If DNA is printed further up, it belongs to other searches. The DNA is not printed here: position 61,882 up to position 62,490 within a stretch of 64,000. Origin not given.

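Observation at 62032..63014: Three tightly packed small ORFs (zinc-ribbon, unknown, hyper-acidic) wedged between gyrB and gyrA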

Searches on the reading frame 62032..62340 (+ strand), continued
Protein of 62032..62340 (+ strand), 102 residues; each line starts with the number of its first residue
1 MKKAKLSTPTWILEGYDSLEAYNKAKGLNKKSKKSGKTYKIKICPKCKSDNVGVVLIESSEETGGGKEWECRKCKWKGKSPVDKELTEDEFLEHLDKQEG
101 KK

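Call 41: find_encoding_contigs(protein=P0138, flank=6000, max_places=4)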
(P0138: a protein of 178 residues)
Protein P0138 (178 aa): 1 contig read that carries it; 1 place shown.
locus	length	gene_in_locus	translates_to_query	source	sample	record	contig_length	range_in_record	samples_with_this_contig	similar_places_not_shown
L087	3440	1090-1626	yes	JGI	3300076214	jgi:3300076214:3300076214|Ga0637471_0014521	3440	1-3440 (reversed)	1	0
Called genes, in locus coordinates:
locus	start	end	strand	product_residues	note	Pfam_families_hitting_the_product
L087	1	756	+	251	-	?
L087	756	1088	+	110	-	PF01588:tRNA_bind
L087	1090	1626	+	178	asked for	-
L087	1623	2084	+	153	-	PF01467:CTP_transf_like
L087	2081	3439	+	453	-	?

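Call 42: find_encoding_contigs(protein=P0157, flank=5000, max_places=4)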
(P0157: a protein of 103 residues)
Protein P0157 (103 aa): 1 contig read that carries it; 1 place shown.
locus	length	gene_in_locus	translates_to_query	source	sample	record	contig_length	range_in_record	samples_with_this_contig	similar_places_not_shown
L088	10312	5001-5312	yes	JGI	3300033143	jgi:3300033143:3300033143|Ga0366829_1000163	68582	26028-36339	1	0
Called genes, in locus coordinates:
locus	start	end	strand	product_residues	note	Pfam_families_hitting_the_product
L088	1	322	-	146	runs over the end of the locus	-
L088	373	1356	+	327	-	PF00814:TsaD, PF22521:HypF_C_2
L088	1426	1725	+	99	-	PF01248:Ribosomal_L7Ae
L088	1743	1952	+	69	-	-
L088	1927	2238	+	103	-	PF01200:Ribosomal_S28e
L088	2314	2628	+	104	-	-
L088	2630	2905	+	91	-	PF01246:Ribosomal_L24e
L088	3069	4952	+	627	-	PF02518:HATPase_c, PF00204:DNA_gyraseB, PF01751:Toprim, PF00986:DNA_gyraseB_C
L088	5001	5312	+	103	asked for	-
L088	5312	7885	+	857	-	PF00521:DNA_topoisoIV, PF03989:DNA_gyraseA_C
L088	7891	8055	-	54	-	-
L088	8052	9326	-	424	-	PF02403:Seryl_tRNA_N, PF00587:tRNA-synt_2b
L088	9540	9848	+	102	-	PF00338:Ribosomal_S10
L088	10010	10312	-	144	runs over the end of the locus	-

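Call 43: find_encoding_contigs(protein=P0155, flank=5000, max_places=4)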
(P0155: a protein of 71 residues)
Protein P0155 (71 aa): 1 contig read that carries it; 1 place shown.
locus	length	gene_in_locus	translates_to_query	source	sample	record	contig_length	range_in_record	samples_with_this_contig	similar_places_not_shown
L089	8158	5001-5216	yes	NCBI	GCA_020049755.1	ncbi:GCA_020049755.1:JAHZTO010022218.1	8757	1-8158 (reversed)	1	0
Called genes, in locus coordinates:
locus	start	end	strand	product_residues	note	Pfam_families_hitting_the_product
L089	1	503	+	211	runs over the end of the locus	PF04967:HTH_10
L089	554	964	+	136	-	-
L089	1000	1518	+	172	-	-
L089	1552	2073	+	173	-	-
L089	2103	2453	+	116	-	PF01248:Ribosomal_L7Ae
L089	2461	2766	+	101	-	PF01200:Ribosomal_S28e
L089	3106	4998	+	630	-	PF02518:HATPase_c, PF00204:DNA_gyraseB, PF01751:Toprim, PF00986:DNA_gyraseB_C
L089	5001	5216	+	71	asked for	PF12760:Zn_ribbon_IS1595 (weak)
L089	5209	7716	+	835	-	PF00521:DNA_topoisoIV, PF03989:DNA_gyraseA_C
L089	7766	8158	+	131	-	?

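Call 44: find_encoding_contigs(protein=P0173, flank=5000, max_places=4)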
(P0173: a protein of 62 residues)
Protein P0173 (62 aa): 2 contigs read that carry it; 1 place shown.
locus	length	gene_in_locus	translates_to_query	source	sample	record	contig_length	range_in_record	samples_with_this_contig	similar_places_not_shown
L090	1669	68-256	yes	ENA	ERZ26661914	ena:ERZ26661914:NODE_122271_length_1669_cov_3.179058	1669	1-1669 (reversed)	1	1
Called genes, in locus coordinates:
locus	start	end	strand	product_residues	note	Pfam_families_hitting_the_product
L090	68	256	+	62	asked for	-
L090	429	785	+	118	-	-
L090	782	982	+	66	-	-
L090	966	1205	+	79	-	-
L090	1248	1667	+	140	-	?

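Call 67: search_protein_families(library=pfam, alignment_id=A2, max_evalue=10)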
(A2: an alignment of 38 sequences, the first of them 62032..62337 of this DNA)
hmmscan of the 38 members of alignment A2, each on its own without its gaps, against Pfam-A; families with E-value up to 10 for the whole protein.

A. member 1, window:62032-62337:+ (102 aa): 5 families
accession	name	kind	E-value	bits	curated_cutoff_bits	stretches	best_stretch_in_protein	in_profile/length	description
PF05129.18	Zn_ribbon_Elf1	-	0.03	14.8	29.8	1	26-83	7-61/79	Transcription elongation factor Elf1 like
PF07282.18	Cas12f1-like_TNB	-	0.13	12.9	26.3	1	25-77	12-49/60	Cas12f1-like, TNB domain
PF23455.1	DUF7129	-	0.2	11.9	30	1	67-80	10-23/45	Domain of unknown function (DUF7129)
PF03811.18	Zn_ribbon_InsA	-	0.59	10.3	26.1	1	44-75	8-35/35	InsA N-terminal domain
PF23783.1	Zn_ribbon_TiaS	-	1.3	9.3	27.3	1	59-85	10-36/41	TiaS C-terminal zinc ribbon domain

B. families by the number of members that match (of 38 scanned): 51 families (the first 25 are shown)
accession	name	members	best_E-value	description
PF12760.12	Zn_ribbon_IS1595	31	0.0035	Transposase zinc-ribbon domain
PF07282.18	Cas12f1-like_TNB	31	0.0054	Cas12f1-like, TNB domain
PF23455.1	DUF7129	26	0.018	Domain of unknown function (DUF7129)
PF23783.1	Zn_ribbon_TiaS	23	0.0022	TiaS C-terminal zinc ribbon domain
PF03811.18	Zn_ribbon_InsA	20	0.015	InsA N-terminal domain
PF19108.5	DUF5795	18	0.0085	Family of unknown function (DUF5795)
PF23451.1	Zn_ribbon_PaaD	18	0.19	PaaD zinc beta ribbon domain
PF09723.15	Zn_ribbon_8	13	0.0095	Zinc ribbon domain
PF02150.21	Zn_ribbon_RPB9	13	0.24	RNA polymerases M/15 Kd subunit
PF22811.2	Zn_ribbon_NrdR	11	0.011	Transcriptional repressor NrdR-like, N-terminal domain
PF25208.1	DUF7838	11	0.12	Domain of unknown function (DUF7838)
PF04071.17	zf-like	10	0.17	Cysteine-rich small domain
PF05129.18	Zn_ribbon_Elf1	7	0.0054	Transcription elongation factor Elf1 like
PF24452.1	DUF7568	6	0.033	Family of unknown function (DUF7568)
PF13248.11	Zn_ribbon_3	5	0.056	zinc-ribbon domain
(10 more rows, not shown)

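Call 72: find_encoding_contigs(protein=P0162, flank=4000, max_places=3)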
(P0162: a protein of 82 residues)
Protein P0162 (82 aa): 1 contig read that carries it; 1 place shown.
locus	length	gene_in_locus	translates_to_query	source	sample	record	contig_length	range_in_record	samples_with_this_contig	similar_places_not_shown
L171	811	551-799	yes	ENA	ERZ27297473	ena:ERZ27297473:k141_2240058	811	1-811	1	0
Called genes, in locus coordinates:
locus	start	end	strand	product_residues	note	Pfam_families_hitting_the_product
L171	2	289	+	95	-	?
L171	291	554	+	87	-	-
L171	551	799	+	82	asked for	-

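Call 73: find_encoding_contigs(protein=P0171, flank=4000, max_places=3)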
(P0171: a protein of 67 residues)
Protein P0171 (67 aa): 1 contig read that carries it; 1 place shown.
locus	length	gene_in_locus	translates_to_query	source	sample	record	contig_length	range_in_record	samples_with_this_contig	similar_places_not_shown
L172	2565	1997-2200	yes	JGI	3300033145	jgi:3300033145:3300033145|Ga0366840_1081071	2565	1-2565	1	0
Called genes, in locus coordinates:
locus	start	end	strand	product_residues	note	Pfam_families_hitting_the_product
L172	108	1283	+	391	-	PF02518:HATPase_c, PF00204:DNA_gyraseB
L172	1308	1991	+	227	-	PF01751:Toprim, PF00986:DNA_gyraseB_C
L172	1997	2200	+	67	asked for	-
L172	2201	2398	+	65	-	-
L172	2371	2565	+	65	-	?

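Call 74: find_encoding_contigs(protein=P0169, flank=4000, max_places=3)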
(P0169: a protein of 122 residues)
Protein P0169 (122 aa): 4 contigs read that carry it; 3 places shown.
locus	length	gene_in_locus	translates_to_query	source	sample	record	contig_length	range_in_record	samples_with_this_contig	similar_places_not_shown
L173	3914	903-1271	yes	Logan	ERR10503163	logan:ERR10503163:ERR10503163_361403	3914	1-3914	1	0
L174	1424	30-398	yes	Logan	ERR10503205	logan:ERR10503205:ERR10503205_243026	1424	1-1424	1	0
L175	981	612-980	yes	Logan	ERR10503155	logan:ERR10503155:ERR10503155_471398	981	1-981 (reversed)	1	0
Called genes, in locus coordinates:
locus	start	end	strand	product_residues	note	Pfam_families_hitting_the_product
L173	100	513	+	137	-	-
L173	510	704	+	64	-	-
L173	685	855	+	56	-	-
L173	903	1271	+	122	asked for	-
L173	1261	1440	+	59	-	-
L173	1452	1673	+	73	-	-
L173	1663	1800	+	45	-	-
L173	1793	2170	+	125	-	-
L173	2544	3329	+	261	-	PF13365:Trypsin_2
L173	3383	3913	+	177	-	?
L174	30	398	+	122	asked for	-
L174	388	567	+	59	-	-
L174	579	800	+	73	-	-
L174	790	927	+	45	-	-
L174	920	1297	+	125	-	-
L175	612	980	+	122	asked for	?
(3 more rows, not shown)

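Call 83: search_solved_structures(query=P0138, max_evalue=10, show_alignments=3)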
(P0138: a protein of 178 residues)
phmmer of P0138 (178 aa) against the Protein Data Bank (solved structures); distinct sequences matched with E-value up to 10: 0.

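Call 86: search_solved_structures(query=A5, max_evalue=10, show_alignments=3)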
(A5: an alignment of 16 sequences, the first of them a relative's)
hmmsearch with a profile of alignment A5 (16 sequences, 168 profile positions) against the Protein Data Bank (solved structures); distinct sequences matched with E-value up to 10: 20.
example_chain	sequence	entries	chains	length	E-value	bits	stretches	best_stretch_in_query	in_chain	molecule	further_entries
2qkd_A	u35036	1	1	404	0.00036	23.5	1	128-154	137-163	Zinc finger protein ZPR1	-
7aoc_I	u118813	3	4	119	0.055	16.4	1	33-77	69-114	DNA-directed RNA polymerase I subunit RPA12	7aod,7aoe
3ppt_A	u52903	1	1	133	0.17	14.8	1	11-93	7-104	ReP1-NCXSQ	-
3pp6_A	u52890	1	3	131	0.17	14.8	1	11-93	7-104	ReP1-NCXSQ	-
3qt1_I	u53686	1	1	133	0.24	14.3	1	42-77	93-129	DNA-directed RNA polymerase II subunit RPB9, DNA-directed RNA polymerase III subunit RPC10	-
7lf8_A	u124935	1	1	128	0.27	14.1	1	87-147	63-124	Apolipoprotein L2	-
5nmo_A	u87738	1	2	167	0.28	14.1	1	90-143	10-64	Chromosome partition protein Smc,Chromosome partition protein Smc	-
6zxw_H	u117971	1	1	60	0.31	13.9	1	36-75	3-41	Uncharacterized protein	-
4c2m_I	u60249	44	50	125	0.45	13.4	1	25-77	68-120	DNA-DIRECTED RNA POLYMERASE I SUBUNIT RPA12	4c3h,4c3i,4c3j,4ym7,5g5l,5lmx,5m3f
3l78_A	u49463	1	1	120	0.95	12.3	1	65-136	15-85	Regulatory protein spx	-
3l8i_A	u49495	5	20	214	1.1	12.1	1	82-156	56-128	Programmed cell death protein 10 | Cerebral cavernous malformations 3 protein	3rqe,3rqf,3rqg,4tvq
3l8j_A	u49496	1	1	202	1.3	11.9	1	82-156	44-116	Programmed cell death protein 10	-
3ajm_A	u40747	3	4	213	1.3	11.9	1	82-156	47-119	Programmed cell death protein 10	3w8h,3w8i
4geh_A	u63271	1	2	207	1.4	11.8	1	82-156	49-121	Programmed cell death protein 10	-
5c44_I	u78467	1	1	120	1.5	11.7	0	42-75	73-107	DNA-directed RNA polymerase II subunit RPB9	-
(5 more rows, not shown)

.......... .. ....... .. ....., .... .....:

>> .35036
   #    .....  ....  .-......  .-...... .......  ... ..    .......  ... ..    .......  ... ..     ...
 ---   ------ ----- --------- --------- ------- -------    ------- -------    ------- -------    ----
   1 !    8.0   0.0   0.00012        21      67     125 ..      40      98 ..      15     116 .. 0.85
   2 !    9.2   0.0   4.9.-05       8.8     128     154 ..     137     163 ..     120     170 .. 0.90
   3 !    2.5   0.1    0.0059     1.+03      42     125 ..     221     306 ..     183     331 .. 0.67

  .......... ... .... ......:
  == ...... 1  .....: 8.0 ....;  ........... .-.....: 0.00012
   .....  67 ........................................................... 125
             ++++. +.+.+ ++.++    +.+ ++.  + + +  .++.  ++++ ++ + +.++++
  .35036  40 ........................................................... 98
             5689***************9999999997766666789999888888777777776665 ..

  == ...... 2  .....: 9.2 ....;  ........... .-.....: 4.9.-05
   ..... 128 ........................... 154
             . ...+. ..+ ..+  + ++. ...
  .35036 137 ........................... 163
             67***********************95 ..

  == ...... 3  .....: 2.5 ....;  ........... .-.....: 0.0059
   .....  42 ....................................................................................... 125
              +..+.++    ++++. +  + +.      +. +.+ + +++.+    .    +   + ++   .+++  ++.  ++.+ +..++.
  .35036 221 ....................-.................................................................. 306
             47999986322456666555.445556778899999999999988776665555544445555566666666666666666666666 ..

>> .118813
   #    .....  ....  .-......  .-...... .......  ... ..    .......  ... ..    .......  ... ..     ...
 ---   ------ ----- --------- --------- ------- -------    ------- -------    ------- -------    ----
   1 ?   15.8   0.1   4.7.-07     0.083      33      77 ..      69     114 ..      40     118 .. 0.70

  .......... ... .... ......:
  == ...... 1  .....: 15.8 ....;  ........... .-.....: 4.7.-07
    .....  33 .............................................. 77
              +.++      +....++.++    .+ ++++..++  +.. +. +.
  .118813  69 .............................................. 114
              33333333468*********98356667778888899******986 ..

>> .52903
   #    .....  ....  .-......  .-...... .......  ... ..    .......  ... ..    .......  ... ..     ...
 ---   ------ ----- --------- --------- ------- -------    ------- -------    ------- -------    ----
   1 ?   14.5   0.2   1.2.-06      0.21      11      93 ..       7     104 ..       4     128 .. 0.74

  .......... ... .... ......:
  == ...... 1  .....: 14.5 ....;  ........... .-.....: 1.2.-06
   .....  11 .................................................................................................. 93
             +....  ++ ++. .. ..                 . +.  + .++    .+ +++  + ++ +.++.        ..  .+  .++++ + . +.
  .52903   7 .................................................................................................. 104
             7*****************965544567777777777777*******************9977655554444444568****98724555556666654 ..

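Call 87: search_protein_families(library=pfam, alignment_id=A5, max_evalue=10)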
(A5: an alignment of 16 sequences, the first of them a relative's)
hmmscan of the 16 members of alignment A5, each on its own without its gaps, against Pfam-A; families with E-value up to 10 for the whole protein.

A. member 1, P0138 (178 aa): 2 families
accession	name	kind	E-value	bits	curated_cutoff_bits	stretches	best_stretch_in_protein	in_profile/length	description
PF03811.18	Zn_ribbon_InsA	-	0.0061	16.7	26.1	1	63-92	8-35/35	InsA N-terminal domain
PF13696.11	zf-CCHC_2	-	0.17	12.1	27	1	83-96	1-14/21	Zinc knuckle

B. families by the number of members that match (of 16 scanned): 52 families (the first 25 are shown)
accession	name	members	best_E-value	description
PF12760.12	Zn_ribbon_IS1595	13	0.0012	Transposase zinc-ribbon domain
PF07282.18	Cas12f1-like_TNB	9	0.00038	Cas12f1-like, TNB domain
PF03811.18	Zn_ribbon_InsA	9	0.00082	InsA N-terminal domain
PF23451.1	Zn_ribbon_PaaD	6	0.048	PaaD zinc beta ribbon domain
PF05129.18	Zn_ribbon_Elf1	5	0.0015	Transcription elongation factor Elf1 like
PF19108.5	DUF5795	5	0.032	Family of unknown function (DUF5795)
PF23455.1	DUF7129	5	0.032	Domain of unknown function (DUF7129)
PF02150.21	Zn_ribbon_RPB9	4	0.066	RNA polymerases M/15 Kd subunit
PF05907.18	CXXC_Zn-b_euk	3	0.026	CXXC motif containing zinc binding protein, eukaryotic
PF23783.1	Zn_ribbon_TiaS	3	0.55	TiaS C-terminal zinc ribbon domain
PF14354.12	Lar_restr_allev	2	0.02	Restriction alleviation protein Lar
PF22811.2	Zn_ribbon_NrdR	2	0.04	Transcriptional repressor NrdR-like, N-terminal domain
PF09723.15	Zn_ribbon_8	2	0.095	Zinc ribbon domain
PF13240.11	Zn_Ribbon_1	2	0.34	zinc-ribbon domain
PF04071.17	zf-like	2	0.9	Cysteine-rich small domain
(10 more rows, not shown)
